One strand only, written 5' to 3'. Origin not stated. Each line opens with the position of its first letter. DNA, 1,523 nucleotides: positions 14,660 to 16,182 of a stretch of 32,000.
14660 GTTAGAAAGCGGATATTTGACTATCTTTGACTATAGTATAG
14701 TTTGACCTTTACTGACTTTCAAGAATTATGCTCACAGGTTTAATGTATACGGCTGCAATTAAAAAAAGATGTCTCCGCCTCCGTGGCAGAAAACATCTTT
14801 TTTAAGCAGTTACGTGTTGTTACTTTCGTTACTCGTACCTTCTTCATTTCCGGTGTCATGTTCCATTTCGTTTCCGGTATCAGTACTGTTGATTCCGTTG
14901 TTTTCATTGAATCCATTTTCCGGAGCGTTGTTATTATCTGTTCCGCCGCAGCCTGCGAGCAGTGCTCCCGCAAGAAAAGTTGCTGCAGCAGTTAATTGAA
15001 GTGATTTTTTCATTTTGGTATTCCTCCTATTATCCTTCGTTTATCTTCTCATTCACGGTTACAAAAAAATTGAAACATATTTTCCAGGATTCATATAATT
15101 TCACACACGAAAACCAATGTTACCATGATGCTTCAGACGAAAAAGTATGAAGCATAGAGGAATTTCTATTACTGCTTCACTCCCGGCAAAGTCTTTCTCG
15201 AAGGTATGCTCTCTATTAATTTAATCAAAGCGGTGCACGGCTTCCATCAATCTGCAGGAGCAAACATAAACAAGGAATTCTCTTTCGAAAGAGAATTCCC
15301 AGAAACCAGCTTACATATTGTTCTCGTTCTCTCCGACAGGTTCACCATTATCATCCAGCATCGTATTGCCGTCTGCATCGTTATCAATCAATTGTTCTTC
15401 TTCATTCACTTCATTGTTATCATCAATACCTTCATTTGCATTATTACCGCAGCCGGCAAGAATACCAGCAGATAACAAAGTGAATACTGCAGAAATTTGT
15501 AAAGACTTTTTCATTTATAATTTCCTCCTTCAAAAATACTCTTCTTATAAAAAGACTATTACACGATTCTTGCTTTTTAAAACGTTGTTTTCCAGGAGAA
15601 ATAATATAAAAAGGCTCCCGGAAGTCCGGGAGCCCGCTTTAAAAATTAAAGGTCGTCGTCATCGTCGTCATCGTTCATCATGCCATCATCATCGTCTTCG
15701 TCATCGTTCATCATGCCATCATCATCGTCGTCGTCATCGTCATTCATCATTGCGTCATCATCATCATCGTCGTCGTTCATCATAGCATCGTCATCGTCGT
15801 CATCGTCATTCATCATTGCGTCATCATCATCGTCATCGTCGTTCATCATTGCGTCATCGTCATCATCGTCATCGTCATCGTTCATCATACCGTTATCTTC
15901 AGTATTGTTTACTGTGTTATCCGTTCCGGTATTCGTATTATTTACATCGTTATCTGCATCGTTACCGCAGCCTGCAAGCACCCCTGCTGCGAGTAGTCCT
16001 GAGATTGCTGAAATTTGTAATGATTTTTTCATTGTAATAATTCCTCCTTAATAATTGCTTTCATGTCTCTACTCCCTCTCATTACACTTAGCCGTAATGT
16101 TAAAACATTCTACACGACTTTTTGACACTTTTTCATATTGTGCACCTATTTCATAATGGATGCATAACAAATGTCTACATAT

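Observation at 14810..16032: Tandem trio of paralogous genes for tiny, extremely acidic N/D-rich lipoproteins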

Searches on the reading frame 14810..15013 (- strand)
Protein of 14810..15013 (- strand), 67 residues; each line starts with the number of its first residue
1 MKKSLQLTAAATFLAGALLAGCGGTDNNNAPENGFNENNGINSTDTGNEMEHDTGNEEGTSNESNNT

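Call 6: search_protein_families(library=pfam, proteins=[window:14810-15013:-], max_evalue=1)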
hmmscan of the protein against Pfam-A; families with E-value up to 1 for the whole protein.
window:14810-15013:- (67 aa): 0 families

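Call 7: search_protein_families(library=ncbifam, proteins=[window:14810-15013:-], max_evalue=1)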
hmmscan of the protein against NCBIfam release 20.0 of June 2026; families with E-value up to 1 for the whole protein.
window:14810-15013:- (67 aa): 5 families
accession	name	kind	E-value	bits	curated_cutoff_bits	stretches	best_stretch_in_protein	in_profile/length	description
NF033765.2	gliding_CglD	equivalog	0.0021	15.9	400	1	1-60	1-59/1124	adventurous gliding motility lipoprotein CglD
NF045774.1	cytochro_C551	exception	0.01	15.8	118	1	1-48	1-43/110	cytochrome c551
NF047847.2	SS_mature_LptM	equivalog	0.013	15.6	27.7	1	1-23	1-21/31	LPS translocon maturation chaperone LptM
NF058595.1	invert_tail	domain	0.072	13.4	37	1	5-32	54-82/113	lipo-invert putative C-terminal anchoring domain-containing protein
TIGR02898.1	spore_YhcN_YlaJ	subfamily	0.11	12.9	99.75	1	13-57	6-50/158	YhcN/YlaJ family sporulation lipoprotein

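Call 19: find_homologous_proteins(query=window:14810-15013:-, max_evalue=10)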
Query window:14810-15013:- (67 aa): 1 proteins with E <= 10 among 1 candidates.
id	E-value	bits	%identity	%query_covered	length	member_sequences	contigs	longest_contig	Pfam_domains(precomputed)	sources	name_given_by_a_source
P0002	5.5e-34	132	100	100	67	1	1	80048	-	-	-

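Call 29: search_protein_representatives(alignment_id=A1)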
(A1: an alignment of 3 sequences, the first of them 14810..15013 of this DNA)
Query: 3 sequences, 74 profile positions. Proteins with E-value up to 0.001 (for the whole library): 15; up to 1e-10: 3; up to 1e-30: 0. The best 15 are listed.
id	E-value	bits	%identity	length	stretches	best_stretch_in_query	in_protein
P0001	5.0e-27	110.2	-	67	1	1-72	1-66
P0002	1.9e-24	101.9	-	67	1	1-74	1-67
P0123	8.3e-11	58.2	-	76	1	1-72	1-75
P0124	1.5e-05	41.4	-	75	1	1-68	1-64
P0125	1.4e-04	38.3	-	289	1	1-55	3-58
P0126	1.6e-04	38.1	-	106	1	1-44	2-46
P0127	2.2e-04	37.6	-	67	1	1-64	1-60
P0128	2.2e-04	37.6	-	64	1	1-65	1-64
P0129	3.3e-04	37.1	-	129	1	1-44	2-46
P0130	4.5e-04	36.6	-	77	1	1-45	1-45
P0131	6.8e-04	36.0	-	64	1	1-48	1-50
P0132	7.8e-04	35.9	-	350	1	1-66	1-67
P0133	8.2e-04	35.8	-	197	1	1-46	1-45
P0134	8.3e-04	35.8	-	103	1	1-46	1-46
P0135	9.4e-04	35.6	-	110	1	1-46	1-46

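Call 31: list_cluster_members(proteins=[P0123, P0124, P0127, P0128, P0130, P0131])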
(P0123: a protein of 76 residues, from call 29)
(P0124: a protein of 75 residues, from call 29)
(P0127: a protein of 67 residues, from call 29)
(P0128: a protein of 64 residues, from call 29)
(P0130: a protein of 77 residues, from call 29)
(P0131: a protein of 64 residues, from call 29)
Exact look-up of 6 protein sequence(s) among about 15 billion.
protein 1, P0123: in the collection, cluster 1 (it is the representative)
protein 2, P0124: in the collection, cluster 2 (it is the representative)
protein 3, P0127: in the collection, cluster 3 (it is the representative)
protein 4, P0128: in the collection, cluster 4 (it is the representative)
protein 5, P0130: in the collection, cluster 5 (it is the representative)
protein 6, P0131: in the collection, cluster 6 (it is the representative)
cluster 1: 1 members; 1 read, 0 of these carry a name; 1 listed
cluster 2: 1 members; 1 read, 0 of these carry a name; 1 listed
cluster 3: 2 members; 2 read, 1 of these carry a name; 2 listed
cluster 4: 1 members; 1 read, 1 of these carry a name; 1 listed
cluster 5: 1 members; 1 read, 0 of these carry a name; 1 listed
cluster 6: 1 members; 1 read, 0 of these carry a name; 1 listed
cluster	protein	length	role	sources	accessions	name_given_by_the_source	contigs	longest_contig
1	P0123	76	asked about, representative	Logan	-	-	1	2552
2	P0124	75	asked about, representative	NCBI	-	-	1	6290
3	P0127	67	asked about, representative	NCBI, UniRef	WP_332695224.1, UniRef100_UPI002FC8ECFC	hypothetical protein [Halalkalibacter lacteus] | hypothetical protein n=1 Tax=Halalkalibacter lacteus TaxID=3090663 RepID=UPI002FC8ECFC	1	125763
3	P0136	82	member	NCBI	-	-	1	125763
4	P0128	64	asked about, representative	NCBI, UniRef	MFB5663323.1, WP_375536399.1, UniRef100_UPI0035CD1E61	hypothetical protein [Alteribacillus sp. HJP-4] | hypothetical protein n=1 Tax=Alteribacillus sp. HJP-4 TaxID=2775394 RepID=UPI0035CD1E61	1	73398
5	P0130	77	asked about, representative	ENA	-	-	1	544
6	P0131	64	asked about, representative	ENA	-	-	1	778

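Call 32: find_encoding_contigs(protein=P0123, flank=8000, max_places=5)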
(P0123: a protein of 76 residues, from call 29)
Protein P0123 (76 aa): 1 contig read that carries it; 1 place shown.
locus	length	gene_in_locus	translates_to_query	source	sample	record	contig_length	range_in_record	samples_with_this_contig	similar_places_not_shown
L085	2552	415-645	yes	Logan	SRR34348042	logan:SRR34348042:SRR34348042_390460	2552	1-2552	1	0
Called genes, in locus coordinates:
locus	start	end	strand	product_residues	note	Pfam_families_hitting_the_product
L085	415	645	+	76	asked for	-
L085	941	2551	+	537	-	?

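Call 39: find_encoding_contigs(protein=P0128, flank=5000, max_places=2)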
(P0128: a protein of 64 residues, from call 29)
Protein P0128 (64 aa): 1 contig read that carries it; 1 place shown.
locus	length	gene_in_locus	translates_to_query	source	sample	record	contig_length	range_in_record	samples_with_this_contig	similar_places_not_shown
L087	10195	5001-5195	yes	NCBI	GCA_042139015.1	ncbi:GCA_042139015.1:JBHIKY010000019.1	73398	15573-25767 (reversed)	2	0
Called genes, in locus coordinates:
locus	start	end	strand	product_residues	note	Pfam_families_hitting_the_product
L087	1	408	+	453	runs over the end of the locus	PF01554:MatE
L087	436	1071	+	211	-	PF04263:TPK_catalytic, PF04265:TPK_B1_binding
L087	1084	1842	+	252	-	PF03073:TspO_MBR (weak)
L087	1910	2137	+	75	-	-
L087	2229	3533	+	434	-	PF13726:Na_H_antiport_2, PF03553:Na_H_antiporter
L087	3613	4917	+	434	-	PF13434:Lys_Orn_oxgnase, PF13738:Pyr_redox_3 (faint), PF07992:Pyr_redox_2 (faint)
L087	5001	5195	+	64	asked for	-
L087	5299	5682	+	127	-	-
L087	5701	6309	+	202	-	PF01693:Cauli_VI, PF00075:RNase_H (weak)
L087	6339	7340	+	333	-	PF00296:Bac_luciferase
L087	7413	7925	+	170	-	PF01965:DJ-1_PfpI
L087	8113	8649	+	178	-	PF01625:PMSR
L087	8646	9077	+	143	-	PF01641:SelR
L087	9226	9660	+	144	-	PF00210:Ferritin, PF02915:Rubrerythrin (weak)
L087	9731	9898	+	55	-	-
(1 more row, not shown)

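Call 40: find_encoding_contigs(protein=P0127, flank=5000, max_places=2)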
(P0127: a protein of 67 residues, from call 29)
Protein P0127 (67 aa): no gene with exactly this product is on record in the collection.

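Call 41: find_encoding_contigs(protein=P0124, flank=5000, max_places=2)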
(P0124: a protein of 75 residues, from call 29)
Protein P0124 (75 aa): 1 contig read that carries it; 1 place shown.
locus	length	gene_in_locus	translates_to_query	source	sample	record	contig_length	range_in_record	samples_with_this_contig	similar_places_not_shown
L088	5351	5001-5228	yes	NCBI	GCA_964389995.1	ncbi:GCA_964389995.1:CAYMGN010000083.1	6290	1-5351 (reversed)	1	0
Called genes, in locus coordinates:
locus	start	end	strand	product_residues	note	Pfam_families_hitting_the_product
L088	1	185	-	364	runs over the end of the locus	PF01180:DHO_dh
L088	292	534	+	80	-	-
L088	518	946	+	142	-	PF01850:PIN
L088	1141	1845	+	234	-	-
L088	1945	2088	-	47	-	-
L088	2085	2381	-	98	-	-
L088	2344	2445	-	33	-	-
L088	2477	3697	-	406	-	-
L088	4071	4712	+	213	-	PF02163:Peptidase_M50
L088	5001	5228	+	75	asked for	-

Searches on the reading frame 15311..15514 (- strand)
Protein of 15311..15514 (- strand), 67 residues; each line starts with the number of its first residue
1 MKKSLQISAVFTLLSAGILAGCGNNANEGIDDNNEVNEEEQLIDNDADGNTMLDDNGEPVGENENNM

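Call 6: search_protein_families(library=pfam, proteins=[window:15311-15514:-], max_evalue=1)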
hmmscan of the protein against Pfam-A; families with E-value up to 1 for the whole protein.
window:15311-15514:- (67 aa): 0 families

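Call 7: search_protein_families(library=ncbifam, proteins=[window:15311-15514:-], max_evalue=1)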
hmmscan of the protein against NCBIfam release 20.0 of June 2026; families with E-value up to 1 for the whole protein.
window:15311-15514:- (67 aa): 4 families
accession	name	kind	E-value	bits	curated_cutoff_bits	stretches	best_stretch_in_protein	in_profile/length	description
NF041428.1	TrsH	subfamily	0.00024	21.2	150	1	1-51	1-44/149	TrsH/TraH family protein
NF047847.2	SS_mature_LptM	equivalog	0.0026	17.8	27.7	1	1-24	1-22/31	LPS translocon maturation chaperone LptM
NF058647.1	lipo_LytA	equivalog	0.019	15.2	110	1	1-58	1-47/107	acidic lipoprotein LytA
NF046001.1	SecDF_plasm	equivalog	0.12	10.4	500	1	5-53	547-595/878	protein translocase subunit SecDF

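Call 8: find_homologous_proteins(query=window:15311-15514:-, max_evalue=0.01)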
Query window:15311-15514:- (67 aa): 1 proteins with E <= 0.01 among 1 candidates.
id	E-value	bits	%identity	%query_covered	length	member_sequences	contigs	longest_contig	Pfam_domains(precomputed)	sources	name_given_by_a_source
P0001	3.2e-34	133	100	100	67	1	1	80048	-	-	-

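Call 18: find_encoding_contigs(protein=window:15311-15514:-, flank=10000, max_places=10)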
Protein window:15311-15514:- (67 aa): 1 contig read that carries it; 1 place shown.
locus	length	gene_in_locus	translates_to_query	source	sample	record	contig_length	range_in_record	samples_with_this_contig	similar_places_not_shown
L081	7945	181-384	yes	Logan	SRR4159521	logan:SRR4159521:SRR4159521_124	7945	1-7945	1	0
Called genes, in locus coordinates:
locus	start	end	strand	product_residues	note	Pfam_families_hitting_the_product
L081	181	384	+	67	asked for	-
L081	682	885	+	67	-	-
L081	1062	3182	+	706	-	PF05621:TniB (weak), PF00004:AAA, PF17871:AAA_lid_9, PF00158:Sigma54_activat, PF00004:AAA, PF07724:AAA_2, PF07728:AAA_5, PF10431:ClpB_D2-small, +10 more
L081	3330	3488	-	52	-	-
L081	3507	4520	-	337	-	PF01408:GFO_IDH_MocA, PF22725:GFO_IDH_MocA_C3, PF02894:GFO_IDH_MocA_C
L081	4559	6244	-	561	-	-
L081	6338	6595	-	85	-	-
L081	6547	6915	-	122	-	PF26154:DUF8042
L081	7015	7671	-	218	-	-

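Call 38: find_related_loci(query=A3, collection=metagenome_contigs, flank=5000)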
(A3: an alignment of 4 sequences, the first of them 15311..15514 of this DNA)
Query A3 (67 aa) in metagenome_contigs; peptide patterns used: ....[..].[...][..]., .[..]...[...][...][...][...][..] (x = any residue, [..] = any of these).
600 stretches matched a pattern (row limit reached: there are more); 1 encode a relative of the query (tblastn E <= 1e-3); 1 distinct loci.
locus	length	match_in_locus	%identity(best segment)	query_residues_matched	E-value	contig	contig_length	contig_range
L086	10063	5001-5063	62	9-29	1e-6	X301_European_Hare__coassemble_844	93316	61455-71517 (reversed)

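Call 61: predict_structure(alignment_id=A3)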
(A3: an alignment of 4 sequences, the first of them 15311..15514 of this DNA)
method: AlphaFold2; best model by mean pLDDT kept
length: 67 residues; sequences in the alignment: 4
mean_pLDDT: 58.0   pTM: 0.20
mean pLDDT of the five models: 58.0, 55.8, 55.3, 52.0, 50.2
residues with pLDDT >= 90: 0; 70-90: 8; 50-70: 51; < 50: 8
segments of 3 or more residues with pLDDT < 50: none
pLDDT, mean of each block of 10 residues (from residue 1): 57 60 52 51 55 75 55
secondary structure, 60 per line:
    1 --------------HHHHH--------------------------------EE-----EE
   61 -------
elements in order: H15-19

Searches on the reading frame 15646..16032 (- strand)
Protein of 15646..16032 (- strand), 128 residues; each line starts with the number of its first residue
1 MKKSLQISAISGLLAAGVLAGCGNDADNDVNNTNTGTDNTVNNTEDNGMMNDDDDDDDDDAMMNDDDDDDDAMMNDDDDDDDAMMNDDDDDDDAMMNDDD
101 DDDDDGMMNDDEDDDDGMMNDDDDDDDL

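Call 6: search_protein_families(library=pfam, proteins=[window:15646-16032:-], max_evalue=1)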
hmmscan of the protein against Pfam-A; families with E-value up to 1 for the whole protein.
window:15646-16032:- (128 aa): 1 family
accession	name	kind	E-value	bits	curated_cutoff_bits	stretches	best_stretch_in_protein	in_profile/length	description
PF25682.1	Phage_VG64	-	0.15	12.3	27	1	1-39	1-38/127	Mycobacterium phage VG64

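Call 7: search_protein_families(library=ncbifam, proteins=[window:15646-16032:-], max_evalue=1)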
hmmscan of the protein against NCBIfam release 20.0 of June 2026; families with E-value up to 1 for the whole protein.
window:15646-16032:- (128 aa): 1 family
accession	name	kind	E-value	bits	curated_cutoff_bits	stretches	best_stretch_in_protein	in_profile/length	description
NF047847.2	SS_mature_LptM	equivalog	0.0066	16.5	27.7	1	1-24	1-22/31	LPS translocon maturation chaperone LptM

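Call 16: find_encoding_contigs(protein=window:15646-16032:-, flank=10000, max_places=10)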
Protein window:15646-16032:- (128 aa): no gene with exactly this product is on record in the collection.

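Call 67: search_solved_structures(query=window:15646-16032:-, max_evalue=1)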
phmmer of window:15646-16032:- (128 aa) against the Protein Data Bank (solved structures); distinct sequences matched with E-value up to 1: 0.
